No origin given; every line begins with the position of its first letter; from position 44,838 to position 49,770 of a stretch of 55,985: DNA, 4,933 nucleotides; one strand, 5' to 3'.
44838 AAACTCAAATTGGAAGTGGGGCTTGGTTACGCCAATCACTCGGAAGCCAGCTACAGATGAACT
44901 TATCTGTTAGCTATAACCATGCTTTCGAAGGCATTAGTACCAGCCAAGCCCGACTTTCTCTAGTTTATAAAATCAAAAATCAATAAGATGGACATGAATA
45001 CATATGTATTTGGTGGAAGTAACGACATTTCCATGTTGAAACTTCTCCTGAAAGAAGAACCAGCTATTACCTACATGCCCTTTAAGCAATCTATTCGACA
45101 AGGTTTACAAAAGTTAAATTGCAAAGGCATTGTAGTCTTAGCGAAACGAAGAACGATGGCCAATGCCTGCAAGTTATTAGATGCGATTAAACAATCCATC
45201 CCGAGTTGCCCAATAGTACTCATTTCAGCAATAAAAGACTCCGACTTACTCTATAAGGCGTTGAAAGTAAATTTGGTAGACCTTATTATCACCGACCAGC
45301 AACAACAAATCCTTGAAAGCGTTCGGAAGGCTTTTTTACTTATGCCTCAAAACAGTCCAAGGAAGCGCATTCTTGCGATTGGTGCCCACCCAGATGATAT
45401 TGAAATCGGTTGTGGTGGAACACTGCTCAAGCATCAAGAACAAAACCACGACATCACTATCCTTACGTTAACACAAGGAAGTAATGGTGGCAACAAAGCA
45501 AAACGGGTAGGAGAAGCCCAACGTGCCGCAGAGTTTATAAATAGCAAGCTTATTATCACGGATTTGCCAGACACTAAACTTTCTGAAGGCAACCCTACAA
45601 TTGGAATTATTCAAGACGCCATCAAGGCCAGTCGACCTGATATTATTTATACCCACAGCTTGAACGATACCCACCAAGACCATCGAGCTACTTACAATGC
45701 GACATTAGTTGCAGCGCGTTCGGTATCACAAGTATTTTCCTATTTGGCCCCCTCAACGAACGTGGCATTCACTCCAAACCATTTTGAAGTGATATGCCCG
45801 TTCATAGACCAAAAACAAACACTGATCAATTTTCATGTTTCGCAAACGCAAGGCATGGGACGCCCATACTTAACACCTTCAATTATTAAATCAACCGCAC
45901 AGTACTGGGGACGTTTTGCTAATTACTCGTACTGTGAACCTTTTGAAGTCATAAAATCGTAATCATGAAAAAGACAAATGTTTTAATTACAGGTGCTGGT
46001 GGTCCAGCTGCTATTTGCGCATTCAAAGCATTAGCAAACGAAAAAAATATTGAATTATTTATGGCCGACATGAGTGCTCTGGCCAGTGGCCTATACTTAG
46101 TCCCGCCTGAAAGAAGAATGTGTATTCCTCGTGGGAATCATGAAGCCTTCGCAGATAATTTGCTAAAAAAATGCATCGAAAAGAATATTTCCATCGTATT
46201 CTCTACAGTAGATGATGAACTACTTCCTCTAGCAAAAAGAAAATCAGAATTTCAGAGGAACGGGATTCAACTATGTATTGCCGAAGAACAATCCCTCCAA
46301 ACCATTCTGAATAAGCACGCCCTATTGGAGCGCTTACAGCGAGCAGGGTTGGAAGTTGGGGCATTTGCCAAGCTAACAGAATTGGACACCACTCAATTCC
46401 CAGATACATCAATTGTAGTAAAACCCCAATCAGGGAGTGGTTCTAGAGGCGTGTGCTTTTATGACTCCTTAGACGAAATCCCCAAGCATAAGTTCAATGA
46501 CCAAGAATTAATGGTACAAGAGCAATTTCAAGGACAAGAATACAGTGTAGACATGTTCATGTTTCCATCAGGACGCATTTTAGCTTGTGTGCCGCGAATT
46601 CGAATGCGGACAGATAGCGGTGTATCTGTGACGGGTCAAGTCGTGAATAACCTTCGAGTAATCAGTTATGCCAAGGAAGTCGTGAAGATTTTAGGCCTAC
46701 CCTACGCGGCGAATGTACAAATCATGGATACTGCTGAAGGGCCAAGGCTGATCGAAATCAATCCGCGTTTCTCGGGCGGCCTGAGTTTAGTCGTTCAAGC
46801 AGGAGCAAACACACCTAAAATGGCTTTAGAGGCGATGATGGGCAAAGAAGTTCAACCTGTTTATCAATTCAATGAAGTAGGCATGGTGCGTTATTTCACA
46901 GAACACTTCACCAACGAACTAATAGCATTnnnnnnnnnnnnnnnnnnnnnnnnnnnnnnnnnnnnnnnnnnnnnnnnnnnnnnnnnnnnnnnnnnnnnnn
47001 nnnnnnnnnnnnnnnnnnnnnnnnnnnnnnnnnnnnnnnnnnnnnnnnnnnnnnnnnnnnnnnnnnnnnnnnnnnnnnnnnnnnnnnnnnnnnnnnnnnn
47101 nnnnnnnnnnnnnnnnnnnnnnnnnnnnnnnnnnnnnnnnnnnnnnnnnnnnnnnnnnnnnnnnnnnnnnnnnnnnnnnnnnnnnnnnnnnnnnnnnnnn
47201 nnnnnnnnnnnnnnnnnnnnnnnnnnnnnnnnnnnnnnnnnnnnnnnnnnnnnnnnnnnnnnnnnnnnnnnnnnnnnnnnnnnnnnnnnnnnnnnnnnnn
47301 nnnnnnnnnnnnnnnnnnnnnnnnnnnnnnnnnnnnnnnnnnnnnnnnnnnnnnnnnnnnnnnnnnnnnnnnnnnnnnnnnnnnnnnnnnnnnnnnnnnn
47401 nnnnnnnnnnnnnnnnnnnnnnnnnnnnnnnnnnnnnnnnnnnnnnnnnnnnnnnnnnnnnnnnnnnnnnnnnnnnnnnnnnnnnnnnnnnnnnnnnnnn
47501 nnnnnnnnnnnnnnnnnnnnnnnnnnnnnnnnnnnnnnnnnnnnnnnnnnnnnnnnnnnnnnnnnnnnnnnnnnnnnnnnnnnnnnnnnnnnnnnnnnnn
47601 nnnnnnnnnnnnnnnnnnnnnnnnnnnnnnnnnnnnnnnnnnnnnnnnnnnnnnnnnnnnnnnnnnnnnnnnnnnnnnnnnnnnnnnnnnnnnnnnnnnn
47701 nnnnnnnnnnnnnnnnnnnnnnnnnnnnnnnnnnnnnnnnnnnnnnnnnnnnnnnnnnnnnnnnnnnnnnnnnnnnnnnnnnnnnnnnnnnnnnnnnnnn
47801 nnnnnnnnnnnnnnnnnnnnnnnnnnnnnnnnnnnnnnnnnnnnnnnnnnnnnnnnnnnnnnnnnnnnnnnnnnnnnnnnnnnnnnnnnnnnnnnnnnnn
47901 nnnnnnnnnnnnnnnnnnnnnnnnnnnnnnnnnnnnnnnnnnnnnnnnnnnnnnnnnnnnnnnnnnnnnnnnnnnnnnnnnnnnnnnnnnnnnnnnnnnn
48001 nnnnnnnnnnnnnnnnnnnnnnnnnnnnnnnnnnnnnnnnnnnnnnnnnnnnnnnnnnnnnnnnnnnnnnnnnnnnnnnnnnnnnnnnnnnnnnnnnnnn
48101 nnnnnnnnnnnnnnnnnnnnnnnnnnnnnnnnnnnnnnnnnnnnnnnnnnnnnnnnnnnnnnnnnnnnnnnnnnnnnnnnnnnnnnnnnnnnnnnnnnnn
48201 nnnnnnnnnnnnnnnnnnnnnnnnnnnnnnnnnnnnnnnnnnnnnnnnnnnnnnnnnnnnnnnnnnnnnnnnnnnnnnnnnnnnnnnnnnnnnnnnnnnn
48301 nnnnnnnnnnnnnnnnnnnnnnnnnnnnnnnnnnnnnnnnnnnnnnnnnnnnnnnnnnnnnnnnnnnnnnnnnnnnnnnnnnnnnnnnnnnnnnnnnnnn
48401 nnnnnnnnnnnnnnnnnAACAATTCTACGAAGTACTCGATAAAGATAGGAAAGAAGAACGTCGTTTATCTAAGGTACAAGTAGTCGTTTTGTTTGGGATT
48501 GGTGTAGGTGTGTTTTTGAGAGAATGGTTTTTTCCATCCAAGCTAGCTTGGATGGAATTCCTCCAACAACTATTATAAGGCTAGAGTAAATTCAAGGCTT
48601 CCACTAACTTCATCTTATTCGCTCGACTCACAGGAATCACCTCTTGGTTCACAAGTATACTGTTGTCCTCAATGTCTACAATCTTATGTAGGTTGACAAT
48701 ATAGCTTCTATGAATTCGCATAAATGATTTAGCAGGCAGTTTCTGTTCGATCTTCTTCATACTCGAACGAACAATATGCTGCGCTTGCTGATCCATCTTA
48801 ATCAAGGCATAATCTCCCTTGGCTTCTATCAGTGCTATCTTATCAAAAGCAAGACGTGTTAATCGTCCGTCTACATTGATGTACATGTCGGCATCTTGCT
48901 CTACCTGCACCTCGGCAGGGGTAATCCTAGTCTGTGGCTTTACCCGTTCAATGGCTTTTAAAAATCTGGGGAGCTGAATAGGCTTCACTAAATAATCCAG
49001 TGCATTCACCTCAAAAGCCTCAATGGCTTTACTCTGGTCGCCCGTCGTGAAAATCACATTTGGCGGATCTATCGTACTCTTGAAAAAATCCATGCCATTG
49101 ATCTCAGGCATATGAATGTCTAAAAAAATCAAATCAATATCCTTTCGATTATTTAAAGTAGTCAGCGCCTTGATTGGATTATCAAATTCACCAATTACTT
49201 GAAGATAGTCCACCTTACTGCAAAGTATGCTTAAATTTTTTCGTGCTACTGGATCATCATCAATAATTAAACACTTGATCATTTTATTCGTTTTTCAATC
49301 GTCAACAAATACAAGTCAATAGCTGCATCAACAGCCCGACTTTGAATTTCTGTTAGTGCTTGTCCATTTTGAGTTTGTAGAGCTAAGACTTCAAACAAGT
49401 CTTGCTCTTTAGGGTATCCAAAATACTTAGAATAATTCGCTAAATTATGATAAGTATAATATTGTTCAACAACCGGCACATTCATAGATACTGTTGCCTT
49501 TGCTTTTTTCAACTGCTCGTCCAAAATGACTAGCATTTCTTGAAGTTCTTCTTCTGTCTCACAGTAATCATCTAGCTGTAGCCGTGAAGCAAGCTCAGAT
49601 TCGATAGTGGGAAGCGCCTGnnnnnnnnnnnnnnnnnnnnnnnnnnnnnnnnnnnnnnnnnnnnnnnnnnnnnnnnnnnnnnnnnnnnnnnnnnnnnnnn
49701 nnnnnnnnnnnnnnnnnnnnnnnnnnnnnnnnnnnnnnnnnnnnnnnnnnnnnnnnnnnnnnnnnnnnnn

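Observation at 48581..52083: H-NOX-headed, translationally coupled five-gene phosphorelay ending in a LytTR regulator, tail-to-tail with the exopolymer module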

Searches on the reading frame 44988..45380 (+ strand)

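Call 6: search_protein_families(library=pfam, proteins=[window:44988-45380:+], max_evalue=10)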
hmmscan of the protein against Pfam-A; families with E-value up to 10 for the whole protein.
window:44988-45380:+ (131 aa): 1 family
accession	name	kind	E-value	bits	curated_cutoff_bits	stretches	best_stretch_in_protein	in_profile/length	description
PF00072.30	Response_reg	-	0.014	16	30.2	1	62-103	59-100/111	Response regulator receiver domain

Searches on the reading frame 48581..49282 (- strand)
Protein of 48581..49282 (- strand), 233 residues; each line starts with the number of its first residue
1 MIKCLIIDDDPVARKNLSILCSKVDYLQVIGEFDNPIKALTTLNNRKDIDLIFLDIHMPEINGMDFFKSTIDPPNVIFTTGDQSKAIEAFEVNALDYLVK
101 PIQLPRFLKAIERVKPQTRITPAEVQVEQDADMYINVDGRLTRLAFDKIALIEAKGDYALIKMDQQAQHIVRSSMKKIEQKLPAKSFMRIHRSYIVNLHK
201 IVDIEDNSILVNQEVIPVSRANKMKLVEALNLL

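Call 3: search_protein_families(library=pfam, proteins=[window:48581-49282:-], max_evalue=0.01)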
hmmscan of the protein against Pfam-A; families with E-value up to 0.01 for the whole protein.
window:48581-49282:- (233 aa): 2 families
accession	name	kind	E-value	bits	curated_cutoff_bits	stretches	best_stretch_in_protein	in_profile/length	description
PF04397.21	LytTR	-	9.3e-20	71.1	22.6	1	140-230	2-97/98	LytTr DNA-binding domain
PF00072.30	Response_reg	-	2.1e-19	70.2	30.2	1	5-112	2-111/111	Response regulator receiver domain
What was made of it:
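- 48581..49282 (-): REC-LytTR response regulator, 233 aa (Asp55). PF00072, E 2e-19, and PF04397, E 9e-20 (call 3).
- Checked: REC-LytTR: 49282..48581 (call 3).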

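Call 7: search_protein_families(library=ncbifam, proteins=[window:48581-49282:-], max_evalue=0.01)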
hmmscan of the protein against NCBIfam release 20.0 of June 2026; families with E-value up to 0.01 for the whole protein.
window:48581-49282:- (233 aa): 77 families (the best 25 are shown)
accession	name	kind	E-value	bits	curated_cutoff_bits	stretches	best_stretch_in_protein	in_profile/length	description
NF008677.0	PRK11697.1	equivalog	4.6e-37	127.6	246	1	1-232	1-237/238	two-component system response regulator BtsR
NF010684.1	PRK14084.1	equivalog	3.9e-30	105.4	375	1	3-206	2-222/254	response regulator transcription factor LytR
NF049963.1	RespRegFlgRCampy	domain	1.3e-14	53.9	750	1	4-125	3-123/429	fla regulon two-component system response regulator FlgR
NF001965.0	PRK00742.1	subfamily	1.3e-13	50.9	293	1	2-103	4-110/357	chemotaxis-specific protein-glutamate methyltransferase CheB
NF007935.0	PRK10651.1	equivalog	4.3e-12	45.7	250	1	3-114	8-123/216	two-component system response regulator NarL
NF007750.0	PRK10430.1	equivalog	1.9e-11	43.9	262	1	1-129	1-135/239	two-component system response regulator DcuR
NF006900.1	PRK09390.1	equivalog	3.8e-11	42.9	255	1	5-130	8-135/203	response regulator FixJ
NF045505.1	RR_RssB_Pseudo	equivalog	2.5e-10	39.9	700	1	2-103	6-109/394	two-component system response regulator RssB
TIGR01818.1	ntrC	equivalog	2.5e-09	36.4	558.6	1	5-122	2-121/463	nitrogen regulation protein NR(I)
NF009206.0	PRK12555.1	subfamily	4.7e-09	35.7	342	1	2-102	1-106/340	chemotaxis-specific protein-glutamate methyltransferase CheB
NF040689.1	MtrAB_MtrA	equivalog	5.2e-09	35.8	300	1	5-168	2-163/219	MtrAB system response regulator MtrA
TIGR01387.1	cztR_silR_copR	subfamily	5.4e-09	36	279.2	1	5-166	2-163/218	heavy metal response regulator transcription factor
NF041367.1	CheY_Halo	equivalog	8.4e-09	35.8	200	1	5-114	2-113/114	chemotaxis protein CheY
NF045944.1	ResRegRpaBCyano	equivalog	9.2e-09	35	330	1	5-154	1-157/229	response regulator transcription factor RpaB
NF008034.0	PRK10766.1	equivalog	2.2e-08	33.9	275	1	3-122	4-124/231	two-component system response regulator TorR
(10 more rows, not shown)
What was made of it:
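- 48581..49282 (-): Nearest NCBIfam model is BtsR, below its cut-off (call 7).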

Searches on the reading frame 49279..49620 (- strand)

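Call 6: search_protein_families(library=pfam, proteins=[window:49279-49620:-], max_evalue=10)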
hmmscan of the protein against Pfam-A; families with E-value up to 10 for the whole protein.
window:49279-49620:- (113 aa): 2 families
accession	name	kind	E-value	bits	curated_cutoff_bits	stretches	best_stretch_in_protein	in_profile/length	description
PF11047.13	SopD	-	0.022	14.4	25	1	24-100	51-122/319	Salmonella outer protein D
PF06595.17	BDV_P24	-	0.042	14.2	27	1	3-60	111-168/202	Borna disease virus P24 protein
